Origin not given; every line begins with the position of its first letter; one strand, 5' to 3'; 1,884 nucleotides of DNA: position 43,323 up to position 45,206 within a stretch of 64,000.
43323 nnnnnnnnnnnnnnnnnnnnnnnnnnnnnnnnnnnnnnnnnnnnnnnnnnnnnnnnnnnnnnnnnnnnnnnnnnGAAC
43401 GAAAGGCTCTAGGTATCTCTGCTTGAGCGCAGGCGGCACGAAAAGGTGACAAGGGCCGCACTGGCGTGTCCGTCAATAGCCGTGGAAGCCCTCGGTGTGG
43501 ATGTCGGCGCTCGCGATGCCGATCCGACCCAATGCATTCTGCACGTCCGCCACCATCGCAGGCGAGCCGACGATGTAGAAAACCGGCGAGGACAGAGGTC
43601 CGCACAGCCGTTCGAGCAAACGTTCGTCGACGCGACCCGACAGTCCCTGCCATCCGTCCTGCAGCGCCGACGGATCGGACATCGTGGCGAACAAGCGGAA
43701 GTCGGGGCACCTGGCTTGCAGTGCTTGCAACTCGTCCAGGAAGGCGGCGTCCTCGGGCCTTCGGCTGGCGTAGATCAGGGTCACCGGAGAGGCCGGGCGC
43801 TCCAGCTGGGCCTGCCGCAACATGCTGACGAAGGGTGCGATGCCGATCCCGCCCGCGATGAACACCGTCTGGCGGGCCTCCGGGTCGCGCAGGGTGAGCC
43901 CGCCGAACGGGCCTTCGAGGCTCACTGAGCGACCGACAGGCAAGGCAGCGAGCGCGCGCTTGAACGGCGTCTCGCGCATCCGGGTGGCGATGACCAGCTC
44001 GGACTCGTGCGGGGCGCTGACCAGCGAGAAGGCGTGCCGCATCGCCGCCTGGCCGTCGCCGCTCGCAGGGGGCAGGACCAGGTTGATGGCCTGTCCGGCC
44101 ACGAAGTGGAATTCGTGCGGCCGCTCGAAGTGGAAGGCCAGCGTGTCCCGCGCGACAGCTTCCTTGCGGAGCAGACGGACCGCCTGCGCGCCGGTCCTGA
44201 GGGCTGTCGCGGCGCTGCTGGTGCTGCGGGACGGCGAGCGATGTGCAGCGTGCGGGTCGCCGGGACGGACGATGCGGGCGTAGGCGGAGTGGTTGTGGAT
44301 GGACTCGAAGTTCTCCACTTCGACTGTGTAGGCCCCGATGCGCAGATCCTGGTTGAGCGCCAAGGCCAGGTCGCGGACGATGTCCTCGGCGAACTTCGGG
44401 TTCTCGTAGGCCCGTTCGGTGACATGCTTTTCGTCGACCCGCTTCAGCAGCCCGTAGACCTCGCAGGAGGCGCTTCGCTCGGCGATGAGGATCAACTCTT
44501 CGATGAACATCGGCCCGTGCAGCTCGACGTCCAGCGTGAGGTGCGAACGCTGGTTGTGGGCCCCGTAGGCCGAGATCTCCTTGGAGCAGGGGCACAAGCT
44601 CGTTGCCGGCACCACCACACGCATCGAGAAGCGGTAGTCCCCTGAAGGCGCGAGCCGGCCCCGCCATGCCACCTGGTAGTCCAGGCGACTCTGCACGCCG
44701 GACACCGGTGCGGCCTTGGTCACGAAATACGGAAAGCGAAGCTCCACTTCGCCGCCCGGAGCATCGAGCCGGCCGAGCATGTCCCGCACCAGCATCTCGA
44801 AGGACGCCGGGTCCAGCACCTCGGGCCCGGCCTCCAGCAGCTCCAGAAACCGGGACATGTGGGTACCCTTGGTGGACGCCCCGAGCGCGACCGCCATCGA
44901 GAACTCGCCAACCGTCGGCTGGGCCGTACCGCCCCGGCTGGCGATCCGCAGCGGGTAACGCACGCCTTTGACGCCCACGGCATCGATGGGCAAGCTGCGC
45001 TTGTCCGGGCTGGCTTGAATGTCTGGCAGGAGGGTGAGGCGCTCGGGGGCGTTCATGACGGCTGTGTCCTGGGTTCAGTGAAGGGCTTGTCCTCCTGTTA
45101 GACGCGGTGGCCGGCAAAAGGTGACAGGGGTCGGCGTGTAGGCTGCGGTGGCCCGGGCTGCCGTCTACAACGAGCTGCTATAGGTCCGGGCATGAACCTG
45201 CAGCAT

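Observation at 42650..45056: Fusion of a GTP cyclohydrolase FolE2 domain to an FNR-like FAD/NAD(P) reductase domain, co-oriented with an ECF sigma factor that lacks an adjacent anti-sigma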

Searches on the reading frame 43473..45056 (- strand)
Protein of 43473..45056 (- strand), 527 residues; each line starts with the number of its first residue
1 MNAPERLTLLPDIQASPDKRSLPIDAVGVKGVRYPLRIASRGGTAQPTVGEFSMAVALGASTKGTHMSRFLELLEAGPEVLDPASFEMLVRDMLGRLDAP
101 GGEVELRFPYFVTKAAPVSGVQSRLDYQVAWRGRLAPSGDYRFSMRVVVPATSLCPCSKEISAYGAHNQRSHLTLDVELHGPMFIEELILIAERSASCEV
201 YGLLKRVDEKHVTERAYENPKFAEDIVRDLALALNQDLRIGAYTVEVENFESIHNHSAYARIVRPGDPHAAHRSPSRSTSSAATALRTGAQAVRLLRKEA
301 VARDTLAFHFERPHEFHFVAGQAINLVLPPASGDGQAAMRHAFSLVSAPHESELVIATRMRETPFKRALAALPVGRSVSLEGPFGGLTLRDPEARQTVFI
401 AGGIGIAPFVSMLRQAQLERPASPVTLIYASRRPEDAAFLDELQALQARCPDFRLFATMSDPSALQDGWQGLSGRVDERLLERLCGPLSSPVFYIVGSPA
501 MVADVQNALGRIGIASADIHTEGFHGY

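Call 3: search_protein_families(library=pfam, proteins=[window:43473-45056:-], max_evalue=0.01)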
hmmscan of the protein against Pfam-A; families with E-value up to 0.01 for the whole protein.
window:43473-45056:- (527 aa): 4 families
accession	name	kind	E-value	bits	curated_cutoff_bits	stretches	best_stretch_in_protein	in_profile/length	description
PF02649.19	GCHY-1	-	1.2e-87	294.1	25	1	10-260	1-260/260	Type I GTP cyclohydrolase folE2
PF00175.26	NAD_binding_1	-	8.5e-20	71.9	22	1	399-506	1-108/109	Oxidoreductase NAD-binding domain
PF00970.30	FAD_binding_6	-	9.8e-06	26.3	21.1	1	293-386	2-96/99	Oxidoreductase FAD-binding domain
PF22290.1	DmmA-like_N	-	4.3e-05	24.4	33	1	391-449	15-70/124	Dimethylamine monooxygenase subunit DmmA-like, N-terminal domain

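Call 4: search_protein_families(library=ncbifam, proteins=[window:43473-45056:-], max_evalue=0.01)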
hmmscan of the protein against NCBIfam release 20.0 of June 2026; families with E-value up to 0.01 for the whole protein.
window:43473-45056:- (527 aa): 22 families
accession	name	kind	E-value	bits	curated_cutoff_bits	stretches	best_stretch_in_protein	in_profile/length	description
NF010200.1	PRK13674.1-1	equivalog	1.3e-78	264.3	215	1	11-262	1-268/270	GTP cyclohydrolase FolE2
TIGR00294.2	TIGR00294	equivalog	2.6e-37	128.6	220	2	166-262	188-290/302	GTP cyclohydrolase MptA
NF040810.1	BenC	equivalog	1.9e-25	89.7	430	1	283-525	97-331/333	benzoate 1,2-dioxygenase electron transfer component BenC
NF045803.1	MethMoxFADbindMmoC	equivalog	1.4e-24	86.6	500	1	313-524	135-340/343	aromatic/alkene monooxygenase hydroxylase FAD-binding subunit MmoC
NF009805.0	PRK13289.1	equivalog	4e-22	78.7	432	1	316-524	183-392/399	NO-inducible flavohemoprotein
TIGR02160.1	PA_CoA_Oxy5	hypoth_equivalog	1.1e-19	70.5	420.8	1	300-525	11-242/352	1,2-phenylacetyl-CoA epoxidase subunit PaaE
NF010204.0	PRK13675.1-1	equivalog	6.9e-18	65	468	1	22-260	14-263/267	GTP cyclohydrolase IV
NF058606.1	GlBtMonoRdsGbcB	equivalog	3.5e-17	62.4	500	1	292-524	15-247/362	glycine betaine monooxygenase reductase subunit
NF008822.0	PRK11872.1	equivalog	6e-16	58.3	402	1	371-524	187-335/341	anthranilate 1,2-dioxygenase electron transfer component AntC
NF007964.0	PRK10684.1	equivalog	2.3e-15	56.4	383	1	337-525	51-238/333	NADH oxidoreductase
NF005963.0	PRK08051.1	equivalog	1.9e-14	53.6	230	1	311-519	24-225/233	NAD(P)H-flavin reductase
TIGR01941.1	nqrF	equivalog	8.2e-14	51.3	295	1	371-523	248-402/405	NADH:ubiquinone reductase (Na(+)-transporting) subunit F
NF006220.0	PRK08345.1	subfamily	8e-08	31.9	395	1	314-459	39-179/294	cytochrome-c3 hydrogenase subunit gamma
NF000796.0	PRK00054.1-1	equivalog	1.2e-07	31.3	224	1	363-447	61-141/254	dihydroorotate dehydrogenase electron transfer subunit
NF040835.1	sulfhyd_HydG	equivalog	4e-07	29.6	650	1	306-519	35-243/292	NADPH-dependent hydrogenase/sulfhydrogenase 1 subunit gamma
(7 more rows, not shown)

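Call 5: find_homologous_proteins(query=window:43473-45056:-, max_evalue=1e-10)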
Query window:43473-45056:- (527 aa): 2840 proteins with E <= 1e-10 among 8000 candidates; the best 120 are listed.
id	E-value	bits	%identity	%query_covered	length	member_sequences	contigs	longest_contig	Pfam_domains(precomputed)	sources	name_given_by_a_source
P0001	1.9e-160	553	57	90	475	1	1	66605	PF02649.20,PF00175.27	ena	-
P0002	5.3e-116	407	66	55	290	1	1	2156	PF02649.20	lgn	-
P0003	1.2e-114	402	70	50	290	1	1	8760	PF02649.20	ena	-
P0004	2.0e-114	402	69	50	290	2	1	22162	PF02649.20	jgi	-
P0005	3.2e-114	401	67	52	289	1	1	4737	PF02649.20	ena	-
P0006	6.1e-114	400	65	54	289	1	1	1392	PF02649.20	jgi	jgi:GTP cyclohydrolase FolE2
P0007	2.8e-113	398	68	53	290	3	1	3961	PF02649.20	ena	-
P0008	5.2e-113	397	68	50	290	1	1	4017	PF02649.20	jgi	jgi:GTP cyclohydrolase FolE2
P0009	5.5e-113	397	70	51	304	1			PF02649.20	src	-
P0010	8.1e-113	396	69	50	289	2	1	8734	PF02649.20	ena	-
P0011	9.9e-113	396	68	50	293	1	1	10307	PF02649.20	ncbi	-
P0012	2.4e-112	395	67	53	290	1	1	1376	PF02649.20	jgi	jgi:GTP cyclohydrolase FolE2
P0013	3.6e-112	394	64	57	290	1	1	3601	PF02649.20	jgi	jgi:GTP cyclohydrolase I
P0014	4.7e-112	394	61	35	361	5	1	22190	PF02649.20,PF00175.27,PF08030.18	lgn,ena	-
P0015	5.2e-112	394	69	50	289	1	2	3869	PF02649.20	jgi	jgi:GTP cyclohydrolase FolE2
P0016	6.3e-112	393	69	50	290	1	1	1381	PF02649.20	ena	-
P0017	1.3e-111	392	65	54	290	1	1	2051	PF02649.20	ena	-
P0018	1.4e-111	392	68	50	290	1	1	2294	PF02649.20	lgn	-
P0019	1.4e-111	392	64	55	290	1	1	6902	PF02649.20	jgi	jgi:GTP cyclohydrolase IB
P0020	1.5e-111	392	69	50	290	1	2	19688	PF02649.20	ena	-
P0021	1.5e-111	392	68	50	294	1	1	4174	PF02649.20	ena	-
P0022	1.6e-111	392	66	53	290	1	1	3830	PF02649.20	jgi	jgi:GTP cyclohydrolase I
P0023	2.5e-111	391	69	50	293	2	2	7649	PF02649.20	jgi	jgi:GTP cyclohydrolase IB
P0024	3.0e-111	391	66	53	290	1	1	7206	PF02649.20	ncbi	-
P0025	3.3e-111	391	63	55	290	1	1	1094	PF02649.20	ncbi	-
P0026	3.5e-111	391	66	52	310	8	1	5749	PF02649.20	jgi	jgi:GTP cyclohydrolase I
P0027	4.2e-111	391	68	50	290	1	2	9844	PF02649.20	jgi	jgi:GTP cyclohydrolase IB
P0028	4.5e-111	390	68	50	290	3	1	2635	PF02649.20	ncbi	-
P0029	1.1e-110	389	68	50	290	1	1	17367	PF02649.20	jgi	jgi:GTP cyclohydrolase IB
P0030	1.3e-110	389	69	50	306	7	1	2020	PF02649.20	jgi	jgi:GTP cyclohydrolase FolE2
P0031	1.4e-110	389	66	53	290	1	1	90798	PF02649.20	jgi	jgi:GTP cyclohydrolase IB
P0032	1.6e-110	389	62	55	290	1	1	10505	PF02649.20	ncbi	ncbi:MAG: GTP cyclohydrolase FolE2 [Chromatiales bacterium]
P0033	3.0e-110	388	66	53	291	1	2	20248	PF02649.20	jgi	jgi:GTP cyclohydrolase FolE2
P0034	4.1e-110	387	67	50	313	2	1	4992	PF02649.20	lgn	-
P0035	4.2e-110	387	68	51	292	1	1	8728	PF02649.20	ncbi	-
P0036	5.8e-110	387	66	53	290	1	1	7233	PF02649.20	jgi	jgi:GTP cyclohydrolase I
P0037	6.3e-110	387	68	50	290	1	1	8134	PF02649.20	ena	-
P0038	6.6e-110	387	67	50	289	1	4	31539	PF02649.20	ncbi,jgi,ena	-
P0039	6.8e-110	387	67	51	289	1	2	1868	PF02649.20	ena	-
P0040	1.1e-109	386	67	50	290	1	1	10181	PF02649.20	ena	-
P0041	1.3e-109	386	66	50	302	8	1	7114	PF02649.20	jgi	jgi:GTP cyclohydrolase FolE2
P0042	1.3e-109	386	68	51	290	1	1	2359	PF02649.20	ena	-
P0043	1.7e-109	385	69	50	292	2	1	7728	PF02649.20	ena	-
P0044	2.5e-109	385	67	50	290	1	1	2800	PF02649.20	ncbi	ncbi:MAG: GTP cyclohydrolase FolE2 [Terriglobia bacterium]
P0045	3.7e-109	384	68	50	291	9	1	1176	PF02649.20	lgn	-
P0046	3.9e-109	384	64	52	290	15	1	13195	PF02649.20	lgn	-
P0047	5.2e-109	384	67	50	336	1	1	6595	PF02649.20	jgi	-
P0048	5.7e-109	384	66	52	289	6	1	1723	PF02649.20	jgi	jgi:GTP cyclohydrolase FolE2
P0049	5.9e-109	383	67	49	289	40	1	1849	PF02649.20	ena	-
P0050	6.4e-109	383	67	50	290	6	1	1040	PF02649.20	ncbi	-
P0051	8.1e-109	383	67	50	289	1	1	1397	PF02649.20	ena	-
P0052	8.3e-109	383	67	50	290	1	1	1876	PF02649.20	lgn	-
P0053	1.3e-108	382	67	50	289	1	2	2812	PF02649.20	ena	-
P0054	1.4e-108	382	64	53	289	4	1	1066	PF02649.20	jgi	-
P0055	1.4e-108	382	63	54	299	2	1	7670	PF02649.20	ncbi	-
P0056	1.5e-108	382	64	53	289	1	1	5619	PF02649.20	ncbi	-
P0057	2.0e-108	382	67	50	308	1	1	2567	PF02649.20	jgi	jgi:GTP cyclohydrolase I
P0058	4.1e-108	381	68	50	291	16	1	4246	PF02649.20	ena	-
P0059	4.2e-108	381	66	50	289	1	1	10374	PF02649.20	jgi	jgi:GTP cyclohydrolase I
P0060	5.8e-108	380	64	52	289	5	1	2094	PF02649.20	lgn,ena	-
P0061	6.4e-108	380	65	53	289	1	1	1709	PF02649.20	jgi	-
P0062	6.8e-108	380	66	50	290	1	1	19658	PF02649.20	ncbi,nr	ncbi:MAG: GTP cyclohydrolase I FolE2 [Betaproteobacteria bacterium]|nr:GTP cyclohydrolase I FolE2 [B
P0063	7.2e-108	380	67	51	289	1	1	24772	PF02649.20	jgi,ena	-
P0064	7.5e-108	380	64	52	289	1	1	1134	PF02649.20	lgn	-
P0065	7.7e-108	380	66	50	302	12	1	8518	PF02649.20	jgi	jgi:GTP cyclohydrolase I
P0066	8.4e-108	380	66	51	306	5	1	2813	PF02649.20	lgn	-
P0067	8.9e-108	380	66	50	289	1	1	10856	PF02649.20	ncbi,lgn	-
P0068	1.5e-107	379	65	50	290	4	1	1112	PF02649.20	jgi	jgi:GTP cyclohydrolase FolE2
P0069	1.6e-107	379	66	51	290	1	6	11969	PF02649.20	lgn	-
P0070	1.7e-107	379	67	50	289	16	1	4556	PF02649.20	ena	-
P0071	3.0e-107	378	68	50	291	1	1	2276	PF02649.20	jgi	jgi:GTP cyclohydrolase FolE2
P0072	3.1e-107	378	67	50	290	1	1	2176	PF02649.20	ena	-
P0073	3.4e-107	378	67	50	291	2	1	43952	PF02649.20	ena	-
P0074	4.8e-107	377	65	51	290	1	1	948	PF02649.20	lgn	-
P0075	5.1e-107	377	65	52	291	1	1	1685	PF02649.20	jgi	jgi:GTP cyclohydrolase FolE2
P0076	5.2e-107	377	66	50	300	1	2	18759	PF02649.20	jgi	jgi:GTP cyclohydrolase IB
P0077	8.0e-107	376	66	50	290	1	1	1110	PF02649.20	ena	-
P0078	9.0e-107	376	65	52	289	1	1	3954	PF02649.20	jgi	jgi:GTP cyclohydrolase IB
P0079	9.2e-107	376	66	50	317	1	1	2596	PF02649.20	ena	-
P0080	9.9e-107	376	64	51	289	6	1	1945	PF02649.20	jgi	jgi:GTP cyclohydrolase FolE2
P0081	1.0e-106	376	64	52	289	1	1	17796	PF02649.20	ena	-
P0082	1.1e-106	376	64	53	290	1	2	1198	PF02649.20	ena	-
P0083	1.1e-106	376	64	53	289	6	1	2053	PF02649.20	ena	-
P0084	1.2e-106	376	64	52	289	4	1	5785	PF02649.20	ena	-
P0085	1.3e-106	376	66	50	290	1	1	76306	PF02649.20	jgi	jgi:GTP cyclohydrolase IB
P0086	1.3e-106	376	64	53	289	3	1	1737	PF02649.20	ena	-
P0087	1.3e-106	376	66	50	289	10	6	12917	PF02649.20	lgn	-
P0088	1.4e-106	376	64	53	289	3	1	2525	PF02649.20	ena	-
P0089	1.8e-106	375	62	55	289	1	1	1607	PF02649.20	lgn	-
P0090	1.8e-106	375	65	50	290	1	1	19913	PF02649.20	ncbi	-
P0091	2.0e-106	375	63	53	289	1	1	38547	PF02649.20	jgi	-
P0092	2.0e-106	375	64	53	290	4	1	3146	PF02649.20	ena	-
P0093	2.2e-106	375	67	50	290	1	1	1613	PF02649.20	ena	-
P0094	2.8e-106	375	64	53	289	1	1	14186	PF02649.20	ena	-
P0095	3.0e-106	375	65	52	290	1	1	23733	PF02649.20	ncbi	-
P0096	3.4e-106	374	65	50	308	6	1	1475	PF02649.20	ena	-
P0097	3.7e-106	374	63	53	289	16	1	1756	PF02649.20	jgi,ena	-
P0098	4.3e-106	374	65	50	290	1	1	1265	PF02649.20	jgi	jgi:MptA/FolE2 family GTP cyclohydrolase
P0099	5.0e-106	374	55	48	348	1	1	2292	PF02649.20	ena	-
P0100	6.0e-106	374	66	50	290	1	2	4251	PF02649.20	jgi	jgi:GTP cyclohydrolase I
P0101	6.6e-106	373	65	50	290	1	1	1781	PF02649.20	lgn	-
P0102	6.7e-106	373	63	53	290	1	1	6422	PF02649.20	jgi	jgi:GTP cyclohydrolase IB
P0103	6.8e-106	373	63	53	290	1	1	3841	PF02649.20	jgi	jgi:GTP cyclohydrolase I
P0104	6.8e-106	373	65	50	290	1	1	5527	PF02649.20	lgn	-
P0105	8.3e-106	373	63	53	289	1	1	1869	PF02649.20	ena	-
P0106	1.1e-105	373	63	50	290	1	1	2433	PF02649.20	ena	-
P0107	1.1e-105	373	67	50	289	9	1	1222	PF02649.20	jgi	jgi:GTP cyclohydrolase FolE2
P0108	1.2e-105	373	63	52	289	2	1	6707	PF02649.20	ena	-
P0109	1.3e-105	372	66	50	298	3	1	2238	PF02649.20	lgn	-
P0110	1.7e-105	372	63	53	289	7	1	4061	PF02649.20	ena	-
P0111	1.7e-105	372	66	51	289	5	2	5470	PF02649.20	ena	-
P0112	1.9e-105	372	65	50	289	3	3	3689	PF02649.20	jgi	-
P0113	3.0e-105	371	65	50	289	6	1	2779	PF02649.20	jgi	jgi:GTP cyclohydrolase I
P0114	3.5e-105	371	64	50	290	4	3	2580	PF02649.20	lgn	-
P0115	4.0e-105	371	63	53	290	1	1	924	PF02649.20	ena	-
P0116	5.7e-105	370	63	52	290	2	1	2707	PF02649.20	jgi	jgi:GTP cyclohydrolase FolE2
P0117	5.9e-105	370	66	50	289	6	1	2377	PF02649.20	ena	-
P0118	7.5e-105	370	66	51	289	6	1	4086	PF02649.20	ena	-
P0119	7.5e-105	370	63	52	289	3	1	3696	PF02649.20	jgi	-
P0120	1.2e-104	369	66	49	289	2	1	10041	PF02649.20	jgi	-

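Call 7: find_encoding_contigs(protein=P0001, flank=10000, max_places=4)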
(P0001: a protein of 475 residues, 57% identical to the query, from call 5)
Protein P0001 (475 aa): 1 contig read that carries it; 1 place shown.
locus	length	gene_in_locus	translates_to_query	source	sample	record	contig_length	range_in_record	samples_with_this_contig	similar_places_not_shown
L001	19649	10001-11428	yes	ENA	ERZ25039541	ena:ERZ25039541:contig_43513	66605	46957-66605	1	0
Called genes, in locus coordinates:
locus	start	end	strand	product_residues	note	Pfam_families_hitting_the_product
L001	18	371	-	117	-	PF02627:CMD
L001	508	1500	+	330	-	PF00579:tRNA-synt_1b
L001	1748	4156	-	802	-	PF01011:PQQ, PF13360:PQQ_2, PF13570:Beta-prop_ACSF4 (faint), PF13360:PQQ_2 (weak)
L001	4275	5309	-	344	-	PF08240:ADH_N, PF01262:AlaDh_PNT_C (weak), PF00107:ADH_zinc_N (weak)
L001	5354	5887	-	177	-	PF03928:HbpS-like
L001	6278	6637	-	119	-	PF00081:Sod_Fe_N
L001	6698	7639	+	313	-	PF00126:HTH_1, PF03466:LysR_substrate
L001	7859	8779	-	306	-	PF00582:Usp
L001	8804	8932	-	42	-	-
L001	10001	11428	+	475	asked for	PF02649:GCHY-1, PF00175:NAD_binding_1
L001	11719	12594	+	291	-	-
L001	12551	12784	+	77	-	-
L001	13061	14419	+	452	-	PF02812:ELFV_dehydrog_N, PF00208:ELFV_dehydrog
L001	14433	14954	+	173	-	PF00679:EFG_C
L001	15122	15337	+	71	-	-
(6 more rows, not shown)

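Call 8: find_encoding_contigs(protein=P0014, flank=10000, max_places=4)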
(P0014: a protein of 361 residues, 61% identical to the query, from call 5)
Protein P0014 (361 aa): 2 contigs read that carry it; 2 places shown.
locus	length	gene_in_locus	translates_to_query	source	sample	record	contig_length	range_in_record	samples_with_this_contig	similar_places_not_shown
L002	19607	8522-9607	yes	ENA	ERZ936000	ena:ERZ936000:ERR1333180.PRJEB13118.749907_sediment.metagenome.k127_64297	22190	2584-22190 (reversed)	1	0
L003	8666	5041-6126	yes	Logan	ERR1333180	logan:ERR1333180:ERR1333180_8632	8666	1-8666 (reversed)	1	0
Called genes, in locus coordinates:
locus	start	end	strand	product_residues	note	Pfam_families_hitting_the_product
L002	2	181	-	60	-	?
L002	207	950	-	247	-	PF00392:GntR, PF07729:FCD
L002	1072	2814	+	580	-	PF00920:ILVD_EDD_N, PF24877:ILV_EDD_C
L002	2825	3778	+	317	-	PF00389:2-Hacid_dh, PF02826:2-Hacid_dh_C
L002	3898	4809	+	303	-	PF05035:DGOK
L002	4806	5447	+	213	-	PF01081:Aldolase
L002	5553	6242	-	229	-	PF03167:UDG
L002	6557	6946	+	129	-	PF22752:DUF488-N3i, PF04343:DUF488, PF22751:DUF488-N3a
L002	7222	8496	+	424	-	PF00034:Cytochrom_C (faint), PF21419:RoxA-like_Cyt-c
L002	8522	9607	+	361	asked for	PF02649:GCHY-1, PF00175:NAD_binding_1, PF08030:NAD_binding_6 (faint)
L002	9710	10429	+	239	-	PF04542:Sigma70_r2, PF04545:Sigma70_r4, PF08281:Sigma70_r4_2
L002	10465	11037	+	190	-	PF13668:Ferritin_2, PF14530:DUF4439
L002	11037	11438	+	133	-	PF00034:Cytochrom_C (weak)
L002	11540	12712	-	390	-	PF01053:Cys_Met_Meta_PP, PF00155:Aminotran_1_2 (weak), PF01212:Beta_elim_lyase (faint), PF06838:Met_gamma_lyase (faint)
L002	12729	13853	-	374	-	PF03595:SLAC1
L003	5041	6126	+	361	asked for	PF02649:GCHY-1, PF00175:NAD_binding_1, PF08030:NAD_binding_6 (faint)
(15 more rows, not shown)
